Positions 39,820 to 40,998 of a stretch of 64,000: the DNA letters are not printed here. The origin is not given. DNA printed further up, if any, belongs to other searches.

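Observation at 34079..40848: Candidate porin-cytochrome electron conduit: 36 CXXCH sites in two adjacent cytochromes, flanked by a His-paired membrane protein, a dedicated beta-barrel OMP and an Fe-S flavoprotein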

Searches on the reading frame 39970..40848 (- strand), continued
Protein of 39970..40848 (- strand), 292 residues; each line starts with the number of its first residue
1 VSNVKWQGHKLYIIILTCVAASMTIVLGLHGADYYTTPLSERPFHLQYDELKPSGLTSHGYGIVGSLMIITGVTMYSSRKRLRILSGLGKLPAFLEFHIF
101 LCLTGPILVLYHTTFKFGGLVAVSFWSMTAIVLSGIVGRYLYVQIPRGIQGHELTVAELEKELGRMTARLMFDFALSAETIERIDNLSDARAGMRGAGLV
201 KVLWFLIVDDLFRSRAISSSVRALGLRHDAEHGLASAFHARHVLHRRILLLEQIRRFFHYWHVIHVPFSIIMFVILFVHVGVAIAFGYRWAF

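Call 33: search_solved_structures(query=A2, max_evalue=10)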
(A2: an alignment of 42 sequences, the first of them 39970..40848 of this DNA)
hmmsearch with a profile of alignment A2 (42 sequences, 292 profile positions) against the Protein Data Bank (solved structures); distinct sequences matched with E-value up to 10: 8.
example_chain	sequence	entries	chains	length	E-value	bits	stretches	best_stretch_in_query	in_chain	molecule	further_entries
4dqk_A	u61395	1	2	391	0.33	13.6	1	156-256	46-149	Bifunctional P-450/NADPH-P450 reductase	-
4dql_A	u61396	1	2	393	0.63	12.7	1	156-256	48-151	Bifunctional P-450/NADPH-P450 reductase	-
9tlv_A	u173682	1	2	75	1.2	11.7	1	212-253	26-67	Sc-apCC-2-MCL-1-3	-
9tlw_A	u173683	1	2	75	1.3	11.7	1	204-252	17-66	Sc-apCC-2-MCL-1-4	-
4xgs_A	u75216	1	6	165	1.4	11.5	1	158-224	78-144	Ferritin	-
9tln_A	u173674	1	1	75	2.1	10.9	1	214-253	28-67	Sc-apCC-2-BCL-xL-2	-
6nz1_A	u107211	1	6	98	4.5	9.8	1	150-239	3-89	Design construct XXA_GVDQ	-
9s4q_25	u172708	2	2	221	9.1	8.8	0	181-256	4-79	Kinetochore protein SPC25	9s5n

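Call 36: find_related_loci(query=A2, collection=genome_contigs, flank=10000)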
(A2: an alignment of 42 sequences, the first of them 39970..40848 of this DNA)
Query A2 (292 aa) in genome_contigs; peptide patterns used: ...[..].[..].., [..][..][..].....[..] (x = any residue, [..] = any of these).
476 stretches matched a pattern; 431 encode a relative of the query (tblastn E <= 1e-3); the best 80 are kept; 80 distinct loci.
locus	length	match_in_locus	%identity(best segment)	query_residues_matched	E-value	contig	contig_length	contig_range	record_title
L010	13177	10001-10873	87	2-292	7e-171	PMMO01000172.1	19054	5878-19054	MAG: Ignavibacteriae bacterium isolate fen_1255 73.20100900_E1D.85_contig_30495, whole genome shotgun sequence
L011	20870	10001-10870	67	3-292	6e-127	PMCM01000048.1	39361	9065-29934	MAG: Ignavibacteriae bacterium isolate fen_1290 73.20120700_E3M.177_contig_591881, whole genome shotgun sequence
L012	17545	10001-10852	57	9-292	2e-103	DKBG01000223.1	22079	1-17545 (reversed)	MAG TPA_asm: Ignavibacteria bacterium UBA6906 UBA6906_contig_74942, whole genome shotgun sequence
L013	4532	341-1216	55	4-292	1e-102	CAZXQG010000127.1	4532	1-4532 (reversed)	MAG TPA_asm: uncultured Chitinophagaceae bacterium isolate binchicken_co54_503 genome assembly, contig: NODE_37197_lengt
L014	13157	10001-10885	56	6-292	6e-99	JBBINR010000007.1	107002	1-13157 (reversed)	MAG: Ignavibacteriales bacterium isolate PGS172224_bin_260 NODE_125_length_107002_cov_1.55127, whole genome shotgun sequ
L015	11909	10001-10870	55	4-290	5e-99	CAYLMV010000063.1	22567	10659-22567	MAG TPA_asm: uncultured Chitinophagaceae bacterium isolate binchicken_co50_279 genome assembly, contig: NODE_2463_length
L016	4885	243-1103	54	9-292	3e-96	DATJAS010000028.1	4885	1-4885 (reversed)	MAG TPA_asm: Bacteroidota bacterium isolate SMAG_U15333 k141_467995, whole genome shotgun sequence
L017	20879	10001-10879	52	3-292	4e-96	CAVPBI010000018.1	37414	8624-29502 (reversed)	MAG: uncultured Ignavibacteria bacterium isolate MFD00032.bin.1.149 genome assembly, contig: contig_36005, whole genome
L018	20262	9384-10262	53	1-292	1e-95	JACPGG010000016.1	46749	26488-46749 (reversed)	MAG: Ignavibacteriales bacterium isolate NC_groundwater_381_Ag_B-0.1um_46_8 GD18-4_B1_scaffold_57576, whole genome shotg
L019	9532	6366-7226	54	9-292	4e-95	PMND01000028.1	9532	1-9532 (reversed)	MAG: Ignavibacteriae bacterium isolate fen_1259 73.20100900_E3D.21_contig_29984, whole genome shotgun sequence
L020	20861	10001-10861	53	9-292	2e-95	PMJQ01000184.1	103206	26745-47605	MAG: Ignavibacteriae bacterium isolate fen_1277 73.20120600_E2D.52_contig_8084, whole genome shotgun sequence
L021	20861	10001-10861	54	8-292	5e-95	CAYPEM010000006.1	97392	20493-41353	MAG TPA_asm: uncultured Chitinophagaceae bacterium isolate SRP292972_co2_148 genome assembly, contig: NODE_178_length_97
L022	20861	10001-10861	53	9-292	9e-95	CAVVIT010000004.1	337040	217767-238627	MAG: Ignavibacteriota bacterium isolate MFD01476.bin.1.164 genome assembly, contig: contig_13457, whole genome shotgun s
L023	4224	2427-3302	54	4-292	7e-95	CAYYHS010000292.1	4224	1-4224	MAG TPA_asm: uncultured Chitinophagaceae bacterium isolate binchicken_co54_148 genome assembly, contig: NODE_41320_lengt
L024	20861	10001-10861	52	9-292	2e-94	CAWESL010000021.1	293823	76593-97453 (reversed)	MAG: Ignavibacteriota bacterium isolate MFD01872.bin.1.311 genome assembly, contig: contig_90640, whole genome shotgun s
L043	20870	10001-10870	50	4-290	3e-90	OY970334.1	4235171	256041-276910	MAG: uncultured Bacteroidetes bacterium isolate MFD05512.bin.c.1 genome assembly, chromosome: 1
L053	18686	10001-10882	46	2-292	1e-84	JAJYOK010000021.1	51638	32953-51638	MAG: Bacteroidetes bacterium isolate DBS2-5.bin33 NODE_397_length_51638_cov_10.843373, whole genome shotgun sequence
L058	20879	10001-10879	44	3-292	3e-81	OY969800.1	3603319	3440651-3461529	MAG: uncultured Bacteroidetes bacterium isolate MFD01476.bin.1.32 genome assembly, chromosome: 1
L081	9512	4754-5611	43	9-292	4e-74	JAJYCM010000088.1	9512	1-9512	MAG: Bacteroidetes bacterium isolate BP9.bin49 NODE_15091_length_9512_cov_2.379968, whole genome shotgun sequence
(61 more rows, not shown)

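Call 39: predict_structure(alignment_id=A2)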
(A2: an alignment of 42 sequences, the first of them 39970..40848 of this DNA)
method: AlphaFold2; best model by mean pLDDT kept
length: 292 residues; sequences in the alignment: 42
mean_pLDDT: 61.8   pTM: 0.42
mean pLDDT of the five models: 61.8, 61.5, 59.2, 58.5, 53.1
residues with pLDDT >= 90: 0; 70-90: 97; 50-70: 139; < 50: 56
segments of 3 or more residues with pLDDT < 50: 79-82, 88-92, 94-123, 144-153
pLDDT, mean of each block of 10 residues (from residue 1): 61 74 73 71 61 56 54 52 48 47 44 36 50 54 48 59 77 77 67 56 63 68 71 75 73 70 70 73 67 48
secondary structure, 60 per line:
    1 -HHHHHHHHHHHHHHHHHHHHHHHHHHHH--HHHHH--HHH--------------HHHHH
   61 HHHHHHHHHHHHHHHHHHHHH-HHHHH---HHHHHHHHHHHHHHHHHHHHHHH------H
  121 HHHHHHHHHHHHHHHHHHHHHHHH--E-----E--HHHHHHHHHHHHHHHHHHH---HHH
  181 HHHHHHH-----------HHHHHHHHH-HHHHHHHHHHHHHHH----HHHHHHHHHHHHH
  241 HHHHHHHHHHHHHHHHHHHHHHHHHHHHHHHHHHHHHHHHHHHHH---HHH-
elements in order: H2-29 H32-36 H56-81 H83-87 H91-113 H120-144 H156-174 H178-187 H199-207 H209-223 H228-285

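Call 44: fold_search(model_id=the predicted structure, library=pdb)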
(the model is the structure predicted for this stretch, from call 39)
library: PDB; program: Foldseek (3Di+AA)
matches with E <= 10: 16; with E <= 0.001: 0
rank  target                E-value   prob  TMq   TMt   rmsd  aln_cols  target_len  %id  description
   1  4jnn                  2.9e+00  0.11  0.15  0.21  14.7       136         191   15  Crystal structure of a putative transcriptional regulator from Saccharomonospora viridis in complex with benzamidine (released 2013-04-10)
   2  6h7w_M                5.4e+00  0.05  0.18  0.22  35.6       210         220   14  Model of retromer-Vps5 complex assembled on membrane. (released 2018-09-26)
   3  4dri_B                5.7e+00  0.07  0.14  0.26  10.5       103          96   18  Co-crystal structure of the PPIase domain of FKBP51, Rapamycin and the FRB fragment of mTOR (released 2013-02-06)
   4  5j1f_A                5.7e+00  0.07  0.13  0.19  15.8       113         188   17  Structure of the spectrin repeats 5 and 6 of the plakin domain of plectin (released 2016-07-20)
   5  2gl2_A                7.4e+00  0.04  0.12  0.25  20.9       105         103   16  Crystal structure of the tetra mutant (T66G,R67G,F68G,Y69G) of bacterial adhesin FadA (released 2007-04-10)
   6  5l1a                  7.8e+00  0.06  0.13  0.27  10.2        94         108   14  Crystal structure of uncharacterized protein LPG2271 from Legionella pneumophila (released 2016-08-10)
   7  8xyc_A                7.8e+00  0.04  0.13  0.06  15.4       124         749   16  Ternary structure of dVemCas12e-sgRNA-dsDNA (released 2024-10-23)
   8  5tm6_B                8.7e+00  0.09  0.20  0.23   7.9       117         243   12  Crystal Structure of the ER-alpha Ligand-binding Domain (Y537S) in Complex with the OBHS-ASC compound, 6-(4-((1R,4S,6R (released 2017-01-18)
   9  6dfk_M                9.1e+00  0.04  0.15  0.19  17.5       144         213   12  Crystal structure of the 11S subunit of the Plasmodium falciparum proteasome, PA28 (released 2019-08-07)
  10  5c22_C                9.1e+00  0.04  0.15  0.16  12.5       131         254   14  Crystal structure of Zn-bound HlyD from E. coli (released 2016-02-17)
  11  5c22_B                9.1e+00  0.04  0.15  0.16  12.5       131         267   14  Crystal structure of Zn-bound HlyD from E. coli (released 2016-02-17)
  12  6ivl_E                9.1e+00  0.03  0.20  0.21  14.0       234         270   15  Crystal structure of a membrane protein L259A (released 2019-11-06)
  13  8i4w_B                9.6e+00  0.04  0.14  0.10  14.7       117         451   13  Cryo-EM structure of 5-subunit Smc5/6 head region (released 2024-06-26)
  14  8sbj_B                9.6e+00  0.03  0.16  0.16  28.6       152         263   12  Co-structure Phosphatidylinositol 4,5-bisphosphate 3-kinase catalytic subunit alpha isoform complexed with brain penet (released 2023-07-19)
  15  5c21_A                9.6e+00  0.03  0.16  0.17  25.0       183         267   14  Crystal structure of native HlyD from E. coli (released 2016-02-17)
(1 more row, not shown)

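Call 46: find_encoding_contigs(protein=P0006, flank=10000, max_places=2)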
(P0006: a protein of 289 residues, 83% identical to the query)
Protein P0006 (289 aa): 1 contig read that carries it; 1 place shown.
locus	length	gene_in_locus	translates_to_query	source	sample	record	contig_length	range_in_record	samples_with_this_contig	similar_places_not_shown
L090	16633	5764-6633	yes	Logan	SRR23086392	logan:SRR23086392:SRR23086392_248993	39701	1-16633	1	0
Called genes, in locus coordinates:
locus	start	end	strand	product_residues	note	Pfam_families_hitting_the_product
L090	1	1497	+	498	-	?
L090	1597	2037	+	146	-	-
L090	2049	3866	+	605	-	-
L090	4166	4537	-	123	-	-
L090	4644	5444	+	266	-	PF02900:LigB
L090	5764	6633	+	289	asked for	-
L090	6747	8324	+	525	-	PF02085:Cytochrom_CIII (faint), PF09699:Paired_CXXCH_1 (faint), PF14522:Cytochrome_C7 (faint), PF14537:Cytochrom_c3_2 (weak)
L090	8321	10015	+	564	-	PF14522:Cytochrome_C7 (faint), PF02085:Cytochrom_CIII (faint)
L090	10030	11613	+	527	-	-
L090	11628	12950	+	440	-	PF12797:Fer4_2 (weak), PF13237:Fer4_10, PF14697:Fer4_21, PF12838:Fer4_7, PF13187:Fer4_9 (weak), PF07992:Pyr_redox_2, PF13738:Pyr_redox_3, PF00070:Pyr_redox (weak), +3 more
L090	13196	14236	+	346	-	PF01208:URO-D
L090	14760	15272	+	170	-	-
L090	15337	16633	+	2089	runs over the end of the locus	-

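Call 62: find_homologous_proteins(query=A1, max_evalue=0.001)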
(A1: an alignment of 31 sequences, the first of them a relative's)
Query A1 (31 sequences) (530 aa, profile of the alignment): 34 proteins with E <= 0.001 among 8000 candidates.
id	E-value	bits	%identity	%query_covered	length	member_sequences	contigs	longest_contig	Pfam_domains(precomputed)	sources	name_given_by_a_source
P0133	2.3e-231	787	41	100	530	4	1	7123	-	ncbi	-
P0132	4.8e-231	786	42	96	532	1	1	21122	-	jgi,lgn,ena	-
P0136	7.2e-231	785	41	95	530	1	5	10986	-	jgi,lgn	jgi:hypothetical protein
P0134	2.1e-228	777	41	100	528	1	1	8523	-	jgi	jgi:hypothetical protein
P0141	6.8e-224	762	38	100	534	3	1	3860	-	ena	-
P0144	7.9e-222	755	37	96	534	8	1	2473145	-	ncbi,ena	-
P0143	4.0e-221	753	38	96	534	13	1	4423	-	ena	-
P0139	2.3e-219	747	39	96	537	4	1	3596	-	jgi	-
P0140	1.1e-218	745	38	96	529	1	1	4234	-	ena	-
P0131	1.9e-215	734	45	98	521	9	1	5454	-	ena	-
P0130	1.8e-214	731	46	97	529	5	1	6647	-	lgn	-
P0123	1.3e-213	728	62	98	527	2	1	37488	-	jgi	jgi:hypothetical protein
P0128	1.6e-213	728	53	100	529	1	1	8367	-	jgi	jgi:hypothetical protein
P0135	1.8e-213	728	41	96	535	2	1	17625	-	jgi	jgi:hypothetical protein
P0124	3.3e-213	727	61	99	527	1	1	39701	-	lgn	-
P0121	1.7e-212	725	100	100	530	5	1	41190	-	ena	-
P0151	1.8e-75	272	26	81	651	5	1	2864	PF16538.12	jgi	jgi:hypothetical protein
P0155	1.8e-21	94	27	60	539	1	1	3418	-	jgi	jgi:hypothetical protein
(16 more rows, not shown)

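Call 68: search_protein_representatives(alignment_id=A2)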
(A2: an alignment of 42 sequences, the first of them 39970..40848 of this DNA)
Query: 42 sequences, 292 profile positions. Proteins with E-value up to 0.001 (for the whole library): 3418; up to 1e-10: 1974; up to 1e-30: 424. The best 150 are listed.
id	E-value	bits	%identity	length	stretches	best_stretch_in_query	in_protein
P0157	3.0e-138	476.6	-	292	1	2-292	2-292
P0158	7.9e-102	357.0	-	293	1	3-292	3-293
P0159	1.8e-100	352.5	-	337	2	43-291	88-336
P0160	5.3e-100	351.0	-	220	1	76-292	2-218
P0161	1.3e-94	333.4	-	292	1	1-292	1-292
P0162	2.0e-94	332.7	-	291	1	1-292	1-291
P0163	2.1e-93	329.4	-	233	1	1-191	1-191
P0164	1.9e-92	326.2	-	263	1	1-190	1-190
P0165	5.8e-90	318.1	-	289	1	3-292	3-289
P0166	4.6e-89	315.1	-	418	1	1-229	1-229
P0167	6.7e-87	308.0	-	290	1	7-292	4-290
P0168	4.8e-85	301.9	-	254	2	20-187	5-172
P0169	1.3e-83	297.2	-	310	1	6-292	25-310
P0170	2.4e-83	296.4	-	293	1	1-292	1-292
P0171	2.6e-82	292.9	-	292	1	4-225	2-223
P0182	1.8e-76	273.8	-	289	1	5-292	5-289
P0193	2.6e-73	263.4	-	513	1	12-289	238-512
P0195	4.3e-73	262.7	-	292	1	9-292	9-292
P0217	7.2e-68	245.5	-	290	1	1-292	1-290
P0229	2.0e-63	231.0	-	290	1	2-292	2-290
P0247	5.3e-59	216.4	-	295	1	3-292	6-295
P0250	2.6e-58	214.1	-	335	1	11-190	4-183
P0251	2.7e-58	214.1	-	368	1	115-282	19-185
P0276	3.3e-54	200.7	-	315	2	11-165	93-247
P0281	7.6e-53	196.2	-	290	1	3-292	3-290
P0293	3.0e-50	187.7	-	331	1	63-283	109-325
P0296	2.4e-49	184.7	-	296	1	19-288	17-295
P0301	4.5e-48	180.6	-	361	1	15-292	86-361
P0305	6.6e-48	180.0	-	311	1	6-288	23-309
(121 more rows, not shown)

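Call 69: search_protein_families(library=pfam, proteins=[P0193, P0166, P0251, P0301, P0159, P0250, P0293, P0276], max_evalue=0.01)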
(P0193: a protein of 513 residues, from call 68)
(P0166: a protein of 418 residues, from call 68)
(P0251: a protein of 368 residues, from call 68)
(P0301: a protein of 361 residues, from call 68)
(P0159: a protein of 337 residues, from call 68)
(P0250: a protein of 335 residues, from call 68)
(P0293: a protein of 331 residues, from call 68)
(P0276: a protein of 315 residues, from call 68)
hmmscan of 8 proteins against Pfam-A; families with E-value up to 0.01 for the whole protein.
P0193 (513 aa): 1 family
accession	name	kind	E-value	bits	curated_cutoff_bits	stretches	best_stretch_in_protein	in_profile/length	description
PF20212.3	DUF6572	-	8.8e-05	23.2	27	1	3-103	4-104/106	Family of unknown function (DUF6572)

P0166 (418 aa): 3 families
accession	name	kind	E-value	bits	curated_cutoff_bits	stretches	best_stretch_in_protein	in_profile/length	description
PF13738.12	Pyr_redox_3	-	1.6e-12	47.8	30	1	286-406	153-282/305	Pyridine nucleotide-disulphide oxidoreductase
PF07992.20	Pyr_redox_2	-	1.6e-06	28.2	26.1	1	299-412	144-260/291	Pyridine nucleotide-disulphide oxidoreductase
PF00070.33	Pyr_redox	-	4.5e-05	24.3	22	1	300-367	2-69/82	Pyridine nucleotide-disulphide oxidoreductase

P0251 (368 aa): 2 families
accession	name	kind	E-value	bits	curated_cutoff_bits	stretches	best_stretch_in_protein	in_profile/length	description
PF13641.12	Glyco_tranf_2_3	-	1.1e-06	29.3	27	1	153-258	124-225/230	Glycosyltransferase like family 2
PF13632.12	Glyco_trans_2_3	-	3.2e-05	24.3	27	1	160-252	43-131/198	Glycosyl transferase family group 2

P0301 (361 aa): 1 family
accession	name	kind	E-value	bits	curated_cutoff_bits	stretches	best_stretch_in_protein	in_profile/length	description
PF01794.25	Ferric_reduct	-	0.0022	18.5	28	0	129-182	1-54/121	Ferric reductase like transmembrane component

P0159 (337 aa): 0 families

P0250 (335 aa): 0 families

P0293 (331 aa): 0 families

P0276 (315 aa): 1 family
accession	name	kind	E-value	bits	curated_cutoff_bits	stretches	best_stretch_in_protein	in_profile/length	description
PF20460.3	DUF6713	-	0.0065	16.8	27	0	169-217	58-107/117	Family of unknown function (DUF6713)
